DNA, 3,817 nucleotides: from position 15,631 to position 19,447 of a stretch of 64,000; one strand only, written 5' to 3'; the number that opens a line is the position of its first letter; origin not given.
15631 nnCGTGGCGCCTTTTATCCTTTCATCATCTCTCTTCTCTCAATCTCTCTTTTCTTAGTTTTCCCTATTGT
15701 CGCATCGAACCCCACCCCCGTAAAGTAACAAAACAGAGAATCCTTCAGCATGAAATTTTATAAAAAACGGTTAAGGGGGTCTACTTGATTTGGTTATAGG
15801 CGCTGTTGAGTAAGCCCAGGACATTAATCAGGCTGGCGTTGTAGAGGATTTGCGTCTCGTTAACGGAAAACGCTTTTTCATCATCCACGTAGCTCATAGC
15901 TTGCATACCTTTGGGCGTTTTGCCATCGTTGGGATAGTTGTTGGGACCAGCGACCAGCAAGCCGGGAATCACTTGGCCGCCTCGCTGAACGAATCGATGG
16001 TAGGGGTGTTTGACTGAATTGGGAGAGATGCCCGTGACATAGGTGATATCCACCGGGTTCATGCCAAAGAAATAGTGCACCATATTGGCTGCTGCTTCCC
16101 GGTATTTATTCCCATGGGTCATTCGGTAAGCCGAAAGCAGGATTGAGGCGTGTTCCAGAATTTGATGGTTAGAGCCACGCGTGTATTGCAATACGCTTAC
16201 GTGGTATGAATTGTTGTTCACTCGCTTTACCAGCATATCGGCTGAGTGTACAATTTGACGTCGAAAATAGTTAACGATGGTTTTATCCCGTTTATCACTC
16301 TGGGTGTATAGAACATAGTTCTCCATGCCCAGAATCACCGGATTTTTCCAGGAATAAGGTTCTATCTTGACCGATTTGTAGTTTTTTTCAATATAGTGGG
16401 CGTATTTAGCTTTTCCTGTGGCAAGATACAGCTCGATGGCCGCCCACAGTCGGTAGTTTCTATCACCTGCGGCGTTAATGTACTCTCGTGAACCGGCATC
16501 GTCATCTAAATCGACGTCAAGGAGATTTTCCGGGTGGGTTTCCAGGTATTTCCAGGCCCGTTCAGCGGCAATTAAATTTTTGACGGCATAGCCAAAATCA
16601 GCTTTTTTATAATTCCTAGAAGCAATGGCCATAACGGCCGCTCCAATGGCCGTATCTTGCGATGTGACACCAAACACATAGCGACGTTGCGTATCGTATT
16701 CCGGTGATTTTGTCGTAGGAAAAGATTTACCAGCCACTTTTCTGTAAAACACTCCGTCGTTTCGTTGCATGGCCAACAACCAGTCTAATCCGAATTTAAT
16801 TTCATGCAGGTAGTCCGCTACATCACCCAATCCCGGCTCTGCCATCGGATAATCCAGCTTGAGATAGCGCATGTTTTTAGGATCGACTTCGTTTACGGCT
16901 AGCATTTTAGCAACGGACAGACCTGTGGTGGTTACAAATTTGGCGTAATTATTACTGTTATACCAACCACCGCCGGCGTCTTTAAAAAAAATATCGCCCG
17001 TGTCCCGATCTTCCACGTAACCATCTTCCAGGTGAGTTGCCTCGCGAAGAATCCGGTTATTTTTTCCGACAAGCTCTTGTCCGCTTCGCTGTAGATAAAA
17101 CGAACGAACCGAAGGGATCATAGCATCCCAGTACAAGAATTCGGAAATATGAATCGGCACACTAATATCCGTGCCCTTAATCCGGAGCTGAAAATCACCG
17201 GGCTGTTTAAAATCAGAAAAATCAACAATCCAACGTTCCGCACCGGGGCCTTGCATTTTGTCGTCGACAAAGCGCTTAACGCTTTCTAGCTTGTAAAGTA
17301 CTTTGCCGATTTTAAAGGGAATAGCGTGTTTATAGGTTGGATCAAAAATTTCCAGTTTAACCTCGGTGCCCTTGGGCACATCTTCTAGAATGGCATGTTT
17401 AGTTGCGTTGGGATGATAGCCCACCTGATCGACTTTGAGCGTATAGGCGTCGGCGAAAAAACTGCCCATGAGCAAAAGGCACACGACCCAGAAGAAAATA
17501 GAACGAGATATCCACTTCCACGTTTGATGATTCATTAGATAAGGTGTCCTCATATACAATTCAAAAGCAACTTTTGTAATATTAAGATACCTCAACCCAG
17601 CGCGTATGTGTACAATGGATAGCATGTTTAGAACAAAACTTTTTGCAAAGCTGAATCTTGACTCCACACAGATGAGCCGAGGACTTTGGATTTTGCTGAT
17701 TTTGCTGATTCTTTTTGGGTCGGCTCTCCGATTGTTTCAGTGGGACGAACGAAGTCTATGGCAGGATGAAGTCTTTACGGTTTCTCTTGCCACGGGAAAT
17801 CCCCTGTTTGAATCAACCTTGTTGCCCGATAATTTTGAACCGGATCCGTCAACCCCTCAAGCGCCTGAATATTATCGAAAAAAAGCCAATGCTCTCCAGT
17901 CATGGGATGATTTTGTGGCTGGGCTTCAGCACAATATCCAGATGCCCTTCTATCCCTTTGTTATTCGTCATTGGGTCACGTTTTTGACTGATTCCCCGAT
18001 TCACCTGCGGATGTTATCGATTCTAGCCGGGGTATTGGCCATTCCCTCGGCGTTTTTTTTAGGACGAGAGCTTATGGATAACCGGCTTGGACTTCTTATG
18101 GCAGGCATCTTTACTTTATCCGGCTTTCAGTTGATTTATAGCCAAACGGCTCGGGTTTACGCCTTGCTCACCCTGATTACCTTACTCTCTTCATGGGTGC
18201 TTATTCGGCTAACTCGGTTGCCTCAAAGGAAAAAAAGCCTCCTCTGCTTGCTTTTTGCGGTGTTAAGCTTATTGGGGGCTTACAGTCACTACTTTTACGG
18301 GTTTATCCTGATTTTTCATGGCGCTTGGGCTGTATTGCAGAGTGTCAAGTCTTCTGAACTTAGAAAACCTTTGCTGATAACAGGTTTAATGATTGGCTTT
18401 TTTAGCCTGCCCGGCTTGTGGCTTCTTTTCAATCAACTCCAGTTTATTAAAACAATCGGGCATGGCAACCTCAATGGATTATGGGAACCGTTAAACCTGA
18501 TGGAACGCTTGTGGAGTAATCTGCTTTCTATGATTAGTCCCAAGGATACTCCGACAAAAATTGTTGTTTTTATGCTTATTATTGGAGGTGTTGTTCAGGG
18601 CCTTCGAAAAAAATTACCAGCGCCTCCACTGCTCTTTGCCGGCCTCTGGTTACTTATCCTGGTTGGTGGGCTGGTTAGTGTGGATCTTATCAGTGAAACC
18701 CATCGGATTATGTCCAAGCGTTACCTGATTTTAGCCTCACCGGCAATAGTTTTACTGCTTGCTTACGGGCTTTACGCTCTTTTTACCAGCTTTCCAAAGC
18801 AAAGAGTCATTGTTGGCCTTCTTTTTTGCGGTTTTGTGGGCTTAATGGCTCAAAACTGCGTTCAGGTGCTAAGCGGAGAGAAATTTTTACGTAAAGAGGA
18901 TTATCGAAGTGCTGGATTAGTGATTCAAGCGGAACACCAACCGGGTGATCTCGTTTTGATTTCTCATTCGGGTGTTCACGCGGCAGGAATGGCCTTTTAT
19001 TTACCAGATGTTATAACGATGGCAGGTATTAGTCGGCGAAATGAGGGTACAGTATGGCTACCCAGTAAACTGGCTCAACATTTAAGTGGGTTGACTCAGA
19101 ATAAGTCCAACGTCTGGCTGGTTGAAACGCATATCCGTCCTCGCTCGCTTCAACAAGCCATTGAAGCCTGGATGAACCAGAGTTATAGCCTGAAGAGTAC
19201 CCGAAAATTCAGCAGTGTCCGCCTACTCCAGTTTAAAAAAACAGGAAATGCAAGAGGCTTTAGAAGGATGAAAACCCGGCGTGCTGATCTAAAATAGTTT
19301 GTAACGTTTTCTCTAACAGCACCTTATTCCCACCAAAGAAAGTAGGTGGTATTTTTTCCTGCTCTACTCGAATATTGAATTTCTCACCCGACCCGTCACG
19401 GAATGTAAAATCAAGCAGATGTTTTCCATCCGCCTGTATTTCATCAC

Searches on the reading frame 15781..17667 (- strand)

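Call 38: search_protein_families(library=pfam, proteins=[window:15781-17667:-], max_evalue=0.001)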
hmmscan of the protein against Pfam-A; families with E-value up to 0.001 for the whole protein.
window:15781-17667:- (628 aa): 2 families
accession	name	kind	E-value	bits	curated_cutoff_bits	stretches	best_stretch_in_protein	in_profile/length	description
PF00759.25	Glyco_hydro_9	-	9.6e-69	233.2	27.7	1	179-617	1-444/444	Glycosyl hydrolase family 9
PF02927.20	CelD_N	-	1.3e-09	39.1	24.6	1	77-166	6-84/86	Cellulase N-terminal ig-like domain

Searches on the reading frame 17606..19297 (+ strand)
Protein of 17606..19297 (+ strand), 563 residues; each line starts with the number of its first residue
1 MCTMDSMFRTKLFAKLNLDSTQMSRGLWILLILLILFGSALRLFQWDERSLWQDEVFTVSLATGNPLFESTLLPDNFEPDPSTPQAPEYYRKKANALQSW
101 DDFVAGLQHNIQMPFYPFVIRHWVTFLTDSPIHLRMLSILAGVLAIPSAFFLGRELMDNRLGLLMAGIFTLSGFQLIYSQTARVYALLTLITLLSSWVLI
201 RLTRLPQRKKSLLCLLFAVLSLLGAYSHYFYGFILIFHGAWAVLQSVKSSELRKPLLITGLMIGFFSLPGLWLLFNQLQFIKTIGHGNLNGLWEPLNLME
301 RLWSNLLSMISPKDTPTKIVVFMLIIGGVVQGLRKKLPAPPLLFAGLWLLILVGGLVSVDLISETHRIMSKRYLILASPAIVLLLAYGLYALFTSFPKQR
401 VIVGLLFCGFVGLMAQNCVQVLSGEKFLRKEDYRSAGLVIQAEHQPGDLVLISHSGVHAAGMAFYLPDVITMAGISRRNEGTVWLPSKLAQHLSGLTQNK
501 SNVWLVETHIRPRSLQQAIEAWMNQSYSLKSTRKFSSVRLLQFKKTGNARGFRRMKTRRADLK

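Call 38: search_protein_families(library=pfam, proteins=[window:17606-19297:+], max_evalue=0.001)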
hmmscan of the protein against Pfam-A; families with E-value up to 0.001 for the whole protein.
window:17606-19297:+ (563 aa): 1 family
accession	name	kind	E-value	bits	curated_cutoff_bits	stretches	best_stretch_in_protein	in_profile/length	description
PF13231.12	PMT_2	-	3.2e-06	27.9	26.1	1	114-266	4-152/160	Dolichyl-phosphate-mannose-protein mannosyltransferase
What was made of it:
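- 17606..19297 (+): A second PMT_2-type GT-C, 7 kb upstream. It could be an additional user of the lipid-linked donor (membership uncertain). Pfam PMT_2, 27.9 bits against a cut-off of 26.1 (call 38).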
